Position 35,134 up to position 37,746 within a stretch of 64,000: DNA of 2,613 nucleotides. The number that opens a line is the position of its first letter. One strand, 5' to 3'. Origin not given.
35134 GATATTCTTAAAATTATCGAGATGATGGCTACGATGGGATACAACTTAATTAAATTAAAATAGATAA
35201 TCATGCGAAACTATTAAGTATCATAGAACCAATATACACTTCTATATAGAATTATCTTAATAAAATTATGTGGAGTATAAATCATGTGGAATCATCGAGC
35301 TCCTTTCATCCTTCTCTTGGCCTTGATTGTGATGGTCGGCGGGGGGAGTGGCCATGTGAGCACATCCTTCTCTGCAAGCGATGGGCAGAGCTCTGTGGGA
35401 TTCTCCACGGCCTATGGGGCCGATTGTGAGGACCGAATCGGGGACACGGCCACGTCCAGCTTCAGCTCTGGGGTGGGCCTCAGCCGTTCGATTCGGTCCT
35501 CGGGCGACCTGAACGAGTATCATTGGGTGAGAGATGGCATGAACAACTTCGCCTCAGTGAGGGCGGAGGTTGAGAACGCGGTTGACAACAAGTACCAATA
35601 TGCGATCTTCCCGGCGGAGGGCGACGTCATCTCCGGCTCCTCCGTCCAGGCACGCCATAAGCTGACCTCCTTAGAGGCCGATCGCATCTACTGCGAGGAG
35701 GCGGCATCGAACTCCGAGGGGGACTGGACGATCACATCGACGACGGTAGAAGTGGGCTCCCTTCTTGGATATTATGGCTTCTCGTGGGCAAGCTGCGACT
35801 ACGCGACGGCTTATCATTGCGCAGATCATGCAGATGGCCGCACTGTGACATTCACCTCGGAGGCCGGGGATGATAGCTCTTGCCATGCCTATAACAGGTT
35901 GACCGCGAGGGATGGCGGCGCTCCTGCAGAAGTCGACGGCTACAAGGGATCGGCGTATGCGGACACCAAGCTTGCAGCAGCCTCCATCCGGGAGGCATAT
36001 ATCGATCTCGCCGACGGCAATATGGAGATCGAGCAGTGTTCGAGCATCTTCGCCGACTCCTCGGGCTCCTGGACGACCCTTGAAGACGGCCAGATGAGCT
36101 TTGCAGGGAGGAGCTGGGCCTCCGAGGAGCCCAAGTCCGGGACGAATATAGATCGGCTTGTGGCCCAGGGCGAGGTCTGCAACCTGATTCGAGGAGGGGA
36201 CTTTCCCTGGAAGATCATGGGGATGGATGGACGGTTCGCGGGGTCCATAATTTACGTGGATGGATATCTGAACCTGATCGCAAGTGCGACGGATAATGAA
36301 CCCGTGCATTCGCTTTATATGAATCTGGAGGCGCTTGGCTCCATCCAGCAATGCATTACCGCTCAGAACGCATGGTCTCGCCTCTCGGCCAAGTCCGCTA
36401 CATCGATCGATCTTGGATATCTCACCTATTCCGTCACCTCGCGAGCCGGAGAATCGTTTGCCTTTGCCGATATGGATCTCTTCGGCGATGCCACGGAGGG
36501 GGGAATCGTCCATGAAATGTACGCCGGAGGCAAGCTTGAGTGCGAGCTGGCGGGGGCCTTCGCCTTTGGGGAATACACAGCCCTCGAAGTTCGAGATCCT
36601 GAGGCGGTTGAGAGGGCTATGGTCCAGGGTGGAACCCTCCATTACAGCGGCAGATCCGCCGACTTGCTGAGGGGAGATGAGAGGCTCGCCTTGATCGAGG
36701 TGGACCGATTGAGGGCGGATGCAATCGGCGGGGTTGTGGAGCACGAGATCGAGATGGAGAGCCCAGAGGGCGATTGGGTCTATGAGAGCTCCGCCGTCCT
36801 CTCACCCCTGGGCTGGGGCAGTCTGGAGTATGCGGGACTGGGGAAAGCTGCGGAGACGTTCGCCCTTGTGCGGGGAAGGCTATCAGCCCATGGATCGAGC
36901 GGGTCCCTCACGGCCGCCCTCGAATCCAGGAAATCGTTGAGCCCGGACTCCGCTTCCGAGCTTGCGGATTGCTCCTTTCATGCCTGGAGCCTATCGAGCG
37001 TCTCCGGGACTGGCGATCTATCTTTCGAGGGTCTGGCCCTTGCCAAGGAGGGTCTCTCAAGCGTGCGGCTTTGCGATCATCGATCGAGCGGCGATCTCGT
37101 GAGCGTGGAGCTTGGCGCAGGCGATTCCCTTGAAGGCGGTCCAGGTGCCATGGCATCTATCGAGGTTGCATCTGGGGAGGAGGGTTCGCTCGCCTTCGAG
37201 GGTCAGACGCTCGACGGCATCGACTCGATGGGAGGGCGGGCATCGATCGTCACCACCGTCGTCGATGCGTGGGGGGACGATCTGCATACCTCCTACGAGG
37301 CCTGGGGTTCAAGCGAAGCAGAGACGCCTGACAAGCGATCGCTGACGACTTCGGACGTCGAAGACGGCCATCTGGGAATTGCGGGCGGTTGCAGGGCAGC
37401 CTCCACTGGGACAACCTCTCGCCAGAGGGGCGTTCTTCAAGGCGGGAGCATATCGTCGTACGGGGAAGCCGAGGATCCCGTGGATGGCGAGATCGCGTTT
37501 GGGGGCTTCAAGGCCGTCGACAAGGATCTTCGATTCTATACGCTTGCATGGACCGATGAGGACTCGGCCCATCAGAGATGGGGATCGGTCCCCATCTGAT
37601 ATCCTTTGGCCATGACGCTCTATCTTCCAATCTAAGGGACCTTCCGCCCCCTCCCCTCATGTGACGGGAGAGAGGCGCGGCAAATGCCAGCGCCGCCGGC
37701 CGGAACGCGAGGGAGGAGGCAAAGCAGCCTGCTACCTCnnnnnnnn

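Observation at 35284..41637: Three paralogous giant secreted proteins with conserved ends and divergent cores (flagellin-like architecture), family not recognised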

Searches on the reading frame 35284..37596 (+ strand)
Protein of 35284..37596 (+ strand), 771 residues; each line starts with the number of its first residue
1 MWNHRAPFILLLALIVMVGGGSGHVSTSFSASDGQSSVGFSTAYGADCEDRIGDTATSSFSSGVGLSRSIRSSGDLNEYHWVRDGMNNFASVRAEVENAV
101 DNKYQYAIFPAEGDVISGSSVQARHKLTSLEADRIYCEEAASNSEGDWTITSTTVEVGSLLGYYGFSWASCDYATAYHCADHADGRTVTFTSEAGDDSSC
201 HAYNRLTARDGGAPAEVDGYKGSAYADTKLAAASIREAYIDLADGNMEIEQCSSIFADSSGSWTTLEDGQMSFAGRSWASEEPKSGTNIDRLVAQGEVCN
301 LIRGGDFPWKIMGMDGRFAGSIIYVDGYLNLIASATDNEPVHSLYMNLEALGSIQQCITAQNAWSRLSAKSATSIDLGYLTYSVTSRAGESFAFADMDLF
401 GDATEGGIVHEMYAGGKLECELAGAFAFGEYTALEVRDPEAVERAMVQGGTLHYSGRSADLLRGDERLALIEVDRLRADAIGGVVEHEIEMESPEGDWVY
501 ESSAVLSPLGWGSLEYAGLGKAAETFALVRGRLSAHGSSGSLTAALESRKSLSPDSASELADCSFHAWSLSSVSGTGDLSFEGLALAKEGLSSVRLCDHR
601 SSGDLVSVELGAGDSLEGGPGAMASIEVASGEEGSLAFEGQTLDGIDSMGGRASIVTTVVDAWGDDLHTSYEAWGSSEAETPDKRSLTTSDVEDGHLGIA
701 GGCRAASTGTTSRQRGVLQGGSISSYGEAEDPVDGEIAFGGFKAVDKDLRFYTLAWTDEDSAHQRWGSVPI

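Call 4: search_protein_families(library=pfam, proteins=[window:35284-37596:+], max_evalue=1)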
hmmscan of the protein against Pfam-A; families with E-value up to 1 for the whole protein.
window:35284-37596:+ (771 aa): 0 families

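Call 5: search_protein_families(library=ncbifam, proteins=[window:35284-37596:+], max_evalue=1)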
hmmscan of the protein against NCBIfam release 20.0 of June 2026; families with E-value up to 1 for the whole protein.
window:35284-37596:+ (771 aa): 0 families

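Call 6: find_homologous_proteins(query=window:35284-37596:+)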
Query window:35284-37596:+ (771 aa): 3 proteins with E <= 0.001 among 8000 candidates.
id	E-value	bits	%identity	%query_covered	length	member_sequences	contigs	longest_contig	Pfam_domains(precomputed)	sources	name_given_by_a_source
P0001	0.0e+0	1711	100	100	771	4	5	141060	-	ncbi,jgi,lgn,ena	-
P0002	0.0e+0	1399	83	100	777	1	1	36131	-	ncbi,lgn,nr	ncbi:MAG: hypothetical protein JW986_03705 [Methanotrichaceae archaeon]|nr:hypothetical protein [Met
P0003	2.0e-142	494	43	74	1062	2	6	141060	-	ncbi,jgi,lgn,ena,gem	-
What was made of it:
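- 35284..37599 (+): g771: 771-aa secreted giant paralogue (acidic, all-beta, no N-x-S/T sequon). Identical to database protein P0001 (call 6).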

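Call 21: find_encoding_contigs(protein=P0002, flank=10000, max_places=4)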
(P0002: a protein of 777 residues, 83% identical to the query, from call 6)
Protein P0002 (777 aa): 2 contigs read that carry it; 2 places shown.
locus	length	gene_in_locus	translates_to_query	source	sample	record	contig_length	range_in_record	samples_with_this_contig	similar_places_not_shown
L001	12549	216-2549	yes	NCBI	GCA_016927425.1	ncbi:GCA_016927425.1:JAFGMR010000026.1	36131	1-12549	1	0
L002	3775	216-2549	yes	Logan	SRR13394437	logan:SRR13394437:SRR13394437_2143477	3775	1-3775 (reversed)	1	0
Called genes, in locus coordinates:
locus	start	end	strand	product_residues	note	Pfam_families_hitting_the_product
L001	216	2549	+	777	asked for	-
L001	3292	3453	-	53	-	-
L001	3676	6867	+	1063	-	-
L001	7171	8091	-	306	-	-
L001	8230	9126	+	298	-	PF01887:SAM_HAT_N, PF20257:SAM_HAT_C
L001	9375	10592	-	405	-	PF01676:Metalloenzyme, PF10143:PhosphMutase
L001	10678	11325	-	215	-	PF04609:MCR_C (weak)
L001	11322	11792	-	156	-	PF00254:FKBP_C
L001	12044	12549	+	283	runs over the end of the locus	PF05569:Peptidase_M56 (weak), PF01435:Peptidase_M48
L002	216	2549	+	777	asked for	-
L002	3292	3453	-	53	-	-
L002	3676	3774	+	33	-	?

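Call 22: find_encoding_contigs(protein=P0001, flank=3000, max_places=6)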
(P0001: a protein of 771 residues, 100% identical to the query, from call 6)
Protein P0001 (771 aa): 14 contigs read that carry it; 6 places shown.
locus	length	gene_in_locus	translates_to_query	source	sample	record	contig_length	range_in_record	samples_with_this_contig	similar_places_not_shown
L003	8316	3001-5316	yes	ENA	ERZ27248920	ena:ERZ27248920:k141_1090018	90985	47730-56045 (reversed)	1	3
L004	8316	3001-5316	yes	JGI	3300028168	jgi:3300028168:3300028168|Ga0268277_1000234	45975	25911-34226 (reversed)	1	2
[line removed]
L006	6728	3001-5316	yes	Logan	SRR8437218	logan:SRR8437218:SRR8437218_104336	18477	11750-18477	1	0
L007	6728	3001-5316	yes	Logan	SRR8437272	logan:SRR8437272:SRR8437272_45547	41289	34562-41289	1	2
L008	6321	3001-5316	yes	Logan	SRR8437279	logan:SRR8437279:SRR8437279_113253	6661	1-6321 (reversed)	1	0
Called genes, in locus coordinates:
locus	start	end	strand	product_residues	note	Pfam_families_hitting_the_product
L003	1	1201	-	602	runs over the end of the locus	-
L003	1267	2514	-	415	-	-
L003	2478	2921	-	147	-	-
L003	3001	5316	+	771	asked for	-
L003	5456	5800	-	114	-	PF05016:ParE_toxin (weak)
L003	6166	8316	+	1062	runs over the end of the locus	-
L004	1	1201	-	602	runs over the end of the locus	-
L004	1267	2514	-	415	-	-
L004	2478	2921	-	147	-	-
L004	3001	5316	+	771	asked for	-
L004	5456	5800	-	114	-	PF05016:ParE_toxin (weak)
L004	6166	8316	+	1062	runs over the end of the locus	-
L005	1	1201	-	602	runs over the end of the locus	-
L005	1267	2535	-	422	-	-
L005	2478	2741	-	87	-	-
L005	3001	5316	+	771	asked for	-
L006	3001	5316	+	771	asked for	-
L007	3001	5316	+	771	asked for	-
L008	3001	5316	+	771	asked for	-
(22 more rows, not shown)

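Call 26: search_solved_structures(query=A2, max_evalue=1)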
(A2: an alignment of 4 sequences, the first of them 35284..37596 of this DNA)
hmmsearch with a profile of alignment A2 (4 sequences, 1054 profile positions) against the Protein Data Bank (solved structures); distinct sequences matched with E-value up to 1: 2.
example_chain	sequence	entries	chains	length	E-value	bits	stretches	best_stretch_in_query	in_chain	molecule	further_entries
9mrh_A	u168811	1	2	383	0.22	12.5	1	634-759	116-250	Fluorescence lifetime-readout citrate sensor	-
1fi4_A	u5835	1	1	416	0.7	10.8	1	197-315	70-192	MEVALONATE 5-DIPHOSPHATE DECARBOXYLASE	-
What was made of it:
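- Tried and rejected: PDB sequence profile search: only noise (call 26).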

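Call 29: predict_structure(alignment_id=A2)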
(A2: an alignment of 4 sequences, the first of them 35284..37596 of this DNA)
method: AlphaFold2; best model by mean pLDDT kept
length: 771 residues; sequences in the alignment: 4
mean_pLDDT: 48.6   pTM: 0.48
mean pLDDT of the five models: 48.6, 48.2, 43.7, 35.5, 33.2
residues with pLDDT >= 90: 34; 70-90: 136; 50-70: 145; < 50: 456
segments of 3 or more residues with pLDDT < 50: 1-8, 10-64, 113-118, 256-259, 304-354, 361-370, 375-379, 417-451, 478-485, 501-527, 535-771
pLDDT, mean of each block of 10 residues (from residue 1): 44 42 26 28 26 28 55 81 77 90 74 46 83 94 87 93 84 81 88 75 83 75 80 79 75 57 66 73 61 58 42 25 39 44 46 48 46 48 53 55 53 49 26 27 33 56 55 51 50 52 42 41 47 45 29 24 21 27 27 27 27 25 26 24 22 28 32 35 34 32 34 36 36 34 30 27 29 29
secondary structure, 60 per line:
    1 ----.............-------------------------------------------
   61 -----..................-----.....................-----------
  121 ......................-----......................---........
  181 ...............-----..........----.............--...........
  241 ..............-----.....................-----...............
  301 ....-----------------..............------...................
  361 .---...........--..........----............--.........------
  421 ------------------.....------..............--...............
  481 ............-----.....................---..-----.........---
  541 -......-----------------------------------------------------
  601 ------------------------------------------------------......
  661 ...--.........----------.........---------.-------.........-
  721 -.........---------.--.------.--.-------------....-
elements in order (helices of 4 or more, strands of 3 or more residues): H5-17 E66-83 E89-109 E121-142 E148-169 E173-195 E201-210 E215-227 E230-254 E260-280 E286-304 E322-335 E342-361 E365-375 E378-387 E392-403 E406-414 H439-443 E450-463 E466-492 E498-518 E529-537 H542-547 E655-663 E666-674 E685-693 E711-719 E722-730 E767-770
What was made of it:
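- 35284..37599 (+): The AF2 model is all-beta (call 29).
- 36997..37596 (+): g771 C-terminal shared module (aa 572-771), including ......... The AF2 model is not confident here (call 29).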

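Call 30: search_protein_representatives(alignment_id=A2)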
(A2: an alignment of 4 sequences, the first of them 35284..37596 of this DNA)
Query: 4 sequences, 1054 profile positions. Proteins with E-value up to 0.001 (for the whole library): 118; up to 1e-10: 42; up to 1e-30: 5. The best 118 are listed.
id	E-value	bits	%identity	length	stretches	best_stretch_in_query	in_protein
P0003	0.0e+00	1807.2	-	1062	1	1-1054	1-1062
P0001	0.0e+00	1311.5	-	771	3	1-554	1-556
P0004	0.0e+00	1030.1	-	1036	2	15-739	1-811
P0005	0.0e+00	1014.0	-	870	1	345-1053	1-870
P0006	2.6e-148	512.2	-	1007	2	15-626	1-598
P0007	2.7e-20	88.4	-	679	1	2-228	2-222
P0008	3.3e-19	84.8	-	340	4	77-235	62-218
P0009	2.3e-18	82.0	-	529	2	9-183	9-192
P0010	2.0e-17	78.9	-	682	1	38-199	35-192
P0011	3.0e-16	75.0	-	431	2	7-182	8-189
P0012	3.1e-16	75.0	-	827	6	5-227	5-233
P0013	5.7e-16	74.1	-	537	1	62-196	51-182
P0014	8.2e-16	73.6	-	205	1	9-192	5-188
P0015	1.4e-15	72.8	-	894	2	10-186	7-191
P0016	1.9e-15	72.4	-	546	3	47-196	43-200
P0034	7.2e-12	60.5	-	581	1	75-189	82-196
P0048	3.2e-10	55.1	-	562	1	10-236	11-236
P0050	4.3e-10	54.6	-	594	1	37-216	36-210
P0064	4.9e-09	51.1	-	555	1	75-281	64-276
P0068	1.1e-08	50.0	-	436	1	5-168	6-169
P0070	2.1e-08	49.1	-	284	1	10-231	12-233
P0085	1.8e-06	42.7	-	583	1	2-205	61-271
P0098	2.4e-05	38.9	-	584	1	53-246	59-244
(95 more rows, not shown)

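Call 36: list_cluster_members(proteins=[P0001, P0002, P0003, P0004, P0006, P0007, P0008, P0009, P0010, P0011])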
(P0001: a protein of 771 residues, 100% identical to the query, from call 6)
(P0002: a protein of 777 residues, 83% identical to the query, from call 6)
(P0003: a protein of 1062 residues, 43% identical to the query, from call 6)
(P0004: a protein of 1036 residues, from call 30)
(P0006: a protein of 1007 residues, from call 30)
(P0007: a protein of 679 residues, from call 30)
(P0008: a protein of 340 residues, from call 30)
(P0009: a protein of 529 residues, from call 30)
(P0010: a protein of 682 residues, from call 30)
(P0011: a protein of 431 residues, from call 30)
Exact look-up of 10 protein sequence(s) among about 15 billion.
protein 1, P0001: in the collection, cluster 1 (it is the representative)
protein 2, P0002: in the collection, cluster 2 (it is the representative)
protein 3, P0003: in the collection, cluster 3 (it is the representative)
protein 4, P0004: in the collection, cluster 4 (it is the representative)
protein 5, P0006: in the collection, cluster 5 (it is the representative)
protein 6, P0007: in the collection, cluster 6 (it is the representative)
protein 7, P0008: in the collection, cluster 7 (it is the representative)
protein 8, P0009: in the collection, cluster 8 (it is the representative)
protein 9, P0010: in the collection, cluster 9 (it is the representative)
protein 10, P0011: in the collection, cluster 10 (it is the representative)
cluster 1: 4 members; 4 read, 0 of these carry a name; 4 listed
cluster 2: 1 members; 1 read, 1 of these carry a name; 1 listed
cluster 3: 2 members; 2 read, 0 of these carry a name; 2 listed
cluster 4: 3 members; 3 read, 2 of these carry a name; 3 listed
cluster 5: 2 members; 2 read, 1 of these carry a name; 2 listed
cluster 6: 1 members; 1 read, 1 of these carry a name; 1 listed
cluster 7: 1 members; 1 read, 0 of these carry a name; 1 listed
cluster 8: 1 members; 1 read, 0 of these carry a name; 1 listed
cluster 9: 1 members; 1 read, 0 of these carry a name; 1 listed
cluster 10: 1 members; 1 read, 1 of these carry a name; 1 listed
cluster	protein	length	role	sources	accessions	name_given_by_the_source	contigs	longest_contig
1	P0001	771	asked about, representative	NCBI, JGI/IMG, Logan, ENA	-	-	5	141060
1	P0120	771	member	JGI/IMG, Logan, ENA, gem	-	-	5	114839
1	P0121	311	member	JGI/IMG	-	-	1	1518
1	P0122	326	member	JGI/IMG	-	-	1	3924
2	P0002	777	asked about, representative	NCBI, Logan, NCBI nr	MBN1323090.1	MAG: hypothetical protein JW986_03705 [Methanotrichaceae archaeon] | hypothetical protein [Methanotrichaceae archaeon]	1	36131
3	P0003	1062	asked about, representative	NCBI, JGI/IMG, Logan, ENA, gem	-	-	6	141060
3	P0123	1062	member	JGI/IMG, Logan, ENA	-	-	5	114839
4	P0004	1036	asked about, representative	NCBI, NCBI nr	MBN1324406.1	MAG: hypothetical protein JW986_10500 [Methanotrichaceae archaeon] | hypothetical protein [Methanotrichaceae archaeon]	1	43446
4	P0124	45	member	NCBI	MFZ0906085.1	MAG: short-chain dehydrogenase, partial [Mycobacterium sp.]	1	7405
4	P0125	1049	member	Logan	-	-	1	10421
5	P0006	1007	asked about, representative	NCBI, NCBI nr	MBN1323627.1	MAG: hypothetical protein JW986_06460 [Methanotrichaceae archaeon] | hypothetical protein [Methanotrichaceae archaeon]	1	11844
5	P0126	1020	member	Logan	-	-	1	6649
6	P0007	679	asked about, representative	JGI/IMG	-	hypothetical protein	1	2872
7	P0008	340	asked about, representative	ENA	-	-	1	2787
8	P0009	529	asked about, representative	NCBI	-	-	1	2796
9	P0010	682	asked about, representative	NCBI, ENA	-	-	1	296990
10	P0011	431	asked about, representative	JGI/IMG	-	hypothetical protein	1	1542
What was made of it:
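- On Archaeal SH (sheath-forming) proteins: The orthologues are in a Methanotrichaceae MAG (calls 6, 36).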

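Call 38: fold_search(model_id=the predicted structure, library=pdb)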
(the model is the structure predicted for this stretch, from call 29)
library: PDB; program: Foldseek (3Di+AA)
matches with E <= 10: 493; with E <= 0.001: 0
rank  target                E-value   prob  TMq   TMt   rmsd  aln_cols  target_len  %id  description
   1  4epa                  1.6e-02  0.12  0.09  0.10  28.9       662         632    6  The crystal structure of the ferric yersiniabactin uptake receptor FyuA from Yersinia pestis (released 2012-06-20)
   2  8iqe_A                3.1e-02  0.25  0.08  0.10  18.4       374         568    8  Crystal structure of tetrameric K2-2 TSP (released 2024-02-21)
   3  8iq5_A                3.6e-02  0.25  0.08  0.10  17.4       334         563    9  Crystal structure of trimeric K2-2 TSP (released 2024-02-21)
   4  8iqe_C                4.4e-02  0.23  0.08  0.10  18.6       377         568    9  Crystal structure of tetrameric K2-2 TSP (released 2024-02-21)
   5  9coo_A                4.6e-02  0.10  0.10  0.15  23.7       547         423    6  Nanobody 4 bound to Apolipoprotein B 100 (released 2024-12-25)
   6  8iqe_D                6.2e-02  0.16  0.08  0.11  18.3       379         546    9  Crystal structure of tetrameric K2-2 TSP (released 2024-02-21)
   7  7xyc_A                6.2e-02  0.14  0.07  0.10  19.3       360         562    9  CryoEM structure of Klebsiella phage Kp7 type II tail fiber gp52 in vitro (released 2023-06-07)
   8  7vc4_B                7.5e-02  0.11  0.08  0.13  19.3       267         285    9  Tom complex with Tom22 and Tom20 subunits (released 2022-09-07)
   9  4n74                  7.5e-02  0.09  0.08  0.14  18.2       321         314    7  Crystal Structure of Outer Membrane Protein TamA beta-barrel Domain in E.coli (released 2014-10-15)
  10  5u55_A                7.9e-02  0.23  0.05  0.14  16.5       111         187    9  Psf4 in complex with Mn2+ and (S)-2-HPP (released 2017-01-04)
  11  5w6h_A                8.3e-02  0.06  0.05  0.06  20.9       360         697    8  Crystal structure of Bacteriophage CBA120 tailspike protein 4 enzymatically active domain (TSP4dN, orf213) (released 2018-10-24)
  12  5u58_C                8.7e-02  0.16  0.04  0.13  15.4       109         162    8  Psf4 in complex with Fe2+ and (R)-2-HPP (released 2017-01-04)
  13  5u55_B                9.1e-02  0.14  0.03  0.11  16.2       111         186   10  Psf4 in complex with Mn2+ and (S)-2-HPP (released 2017-01-04)
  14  8s34_A                9.6e-02  0.06  0.09  0.10  31.2       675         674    7  Ferric-mycobactin receptor (FemA) in complex with aeruginic acid (released 2025-02-26)
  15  8iq9_B                1.0e-01  0.18  0.09  0.12  18.0       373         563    8  Crystal structure of trimeric K2-2 TSP in complex with tetrasaccharide and octasaccharide (released 2024-02-21)
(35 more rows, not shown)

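Call 50: search_protein_families(library=pfam, alignment_id=A3, max_evalue=0.001)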
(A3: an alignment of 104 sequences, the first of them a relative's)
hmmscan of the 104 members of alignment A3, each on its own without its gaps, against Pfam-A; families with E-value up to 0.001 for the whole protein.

A. member 1, P0007 (679 aa): 0 families

B. families by the number of members that match (of 104 scanned): 8 families
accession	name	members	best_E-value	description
PF02415.23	Chlam_PMP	8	8.8e-09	Chlamydia polymorphic membrane protein (Chlamydia_PMP) repeat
PF05048.19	NosD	2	2.9e-46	Periplasmic copper-binding protein (NosD)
PF13229.12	Beta_helix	2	3.9e-44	Right handed beta helix region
PF10096.14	DUF2334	2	1e-14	Uncharacterized protein conserved in bacteria (DUF2334)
PF01522.26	Polysacc_deac_1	2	3e-06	Polysaccharide deacetylase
PF00082.27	Peptidase_S8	1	1.5e-45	Subtilase family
PF22839.2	DUF7015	1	1.7e-05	Domain of unknown function (DUF7015)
PF01095.25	Pectinesterase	1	4.4e-05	Pectinesterase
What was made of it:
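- They include Chlam_PMP (8 members), NosD/Beta_helix, Peptidase_S8, polysaccharide deacetylase and DUF2334 (call 50). Eight family members carry Chlamydia-PMP repeats and others carry beta-helix domains, which are typical adhesin architectures (call 50). It does not explain why enzymes (a subtilase, deacetylases) carry the same module (call 50). Most family members have the N-module but completely different C-termini (calls 30, 50). The family is fused to housekeeping-type surface enzymes (call 50).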

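Call 62: list_cluster_members(proteins=[P0064, P0050, P0034, P0098, P0085, P0068, P0013, P0016, P0048, P0012])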
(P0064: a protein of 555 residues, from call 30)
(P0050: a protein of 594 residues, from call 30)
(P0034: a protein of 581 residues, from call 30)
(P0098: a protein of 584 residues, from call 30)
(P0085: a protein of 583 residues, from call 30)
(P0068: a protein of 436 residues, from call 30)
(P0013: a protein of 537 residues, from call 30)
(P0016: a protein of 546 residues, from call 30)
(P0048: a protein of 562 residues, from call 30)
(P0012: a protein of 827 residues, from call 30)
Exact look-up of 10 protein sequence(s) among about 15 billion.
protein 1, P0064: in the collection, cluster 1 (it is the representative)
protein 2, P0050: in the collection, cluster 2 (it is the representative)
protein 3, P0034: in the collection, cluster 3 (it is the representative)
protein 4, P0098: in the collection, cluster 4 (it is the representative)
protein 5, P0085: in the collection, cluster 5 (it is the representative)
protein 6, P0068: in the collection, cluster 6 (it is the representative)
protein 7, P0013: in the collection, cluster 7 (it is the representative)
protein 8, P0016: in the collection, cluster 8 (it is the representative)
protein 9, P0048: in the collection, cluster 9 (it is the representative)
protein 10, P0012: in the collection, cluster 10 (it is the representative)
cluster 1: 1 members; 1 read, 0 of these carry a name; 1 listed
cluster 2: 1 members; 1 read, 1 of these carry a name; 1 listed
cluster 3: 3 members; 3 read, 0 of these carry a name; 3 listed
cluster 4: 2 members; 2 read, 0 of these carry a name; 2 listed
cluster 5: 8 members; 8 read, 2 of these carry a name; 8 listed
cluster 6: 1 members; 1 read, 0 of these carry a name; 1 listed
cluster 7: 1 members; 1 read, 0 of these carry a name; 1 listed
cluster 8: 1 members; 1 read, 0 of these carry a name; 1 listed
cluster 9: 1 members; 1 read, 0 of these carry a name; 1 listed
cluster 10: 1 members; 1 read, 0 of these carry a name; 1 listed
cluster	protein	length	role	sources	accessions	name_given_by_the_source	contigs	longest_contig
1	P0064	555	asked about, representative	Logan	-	-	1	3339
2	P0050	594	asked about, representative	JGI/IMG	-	hypothetical protein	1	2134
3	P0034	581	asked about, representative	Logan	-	-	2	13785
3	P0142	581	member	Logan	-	-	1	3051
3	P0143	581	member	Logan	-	-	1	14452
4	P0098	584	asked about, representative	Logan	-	-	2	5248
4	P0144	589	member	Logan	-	-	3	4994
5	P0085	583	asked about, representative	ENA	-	-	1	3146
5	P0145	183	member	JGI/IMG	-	predicted outer membrane repeat protein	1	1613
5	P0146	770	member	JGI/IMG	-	predicted outer membrane repeat protein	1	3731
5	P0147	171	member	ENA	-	-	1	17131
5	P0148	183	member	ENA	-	-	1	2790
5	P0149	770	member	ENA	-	-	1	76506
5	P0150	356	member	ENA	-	-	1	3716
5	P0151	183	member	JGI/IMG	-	-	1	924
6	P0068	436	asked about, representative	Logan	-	-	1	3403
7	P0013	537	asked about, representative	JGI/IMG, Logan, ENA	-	-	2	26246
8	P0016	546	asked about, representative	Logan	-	-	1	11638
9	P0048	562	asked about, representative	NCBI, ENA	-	-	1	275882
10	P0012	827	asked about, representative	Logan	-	-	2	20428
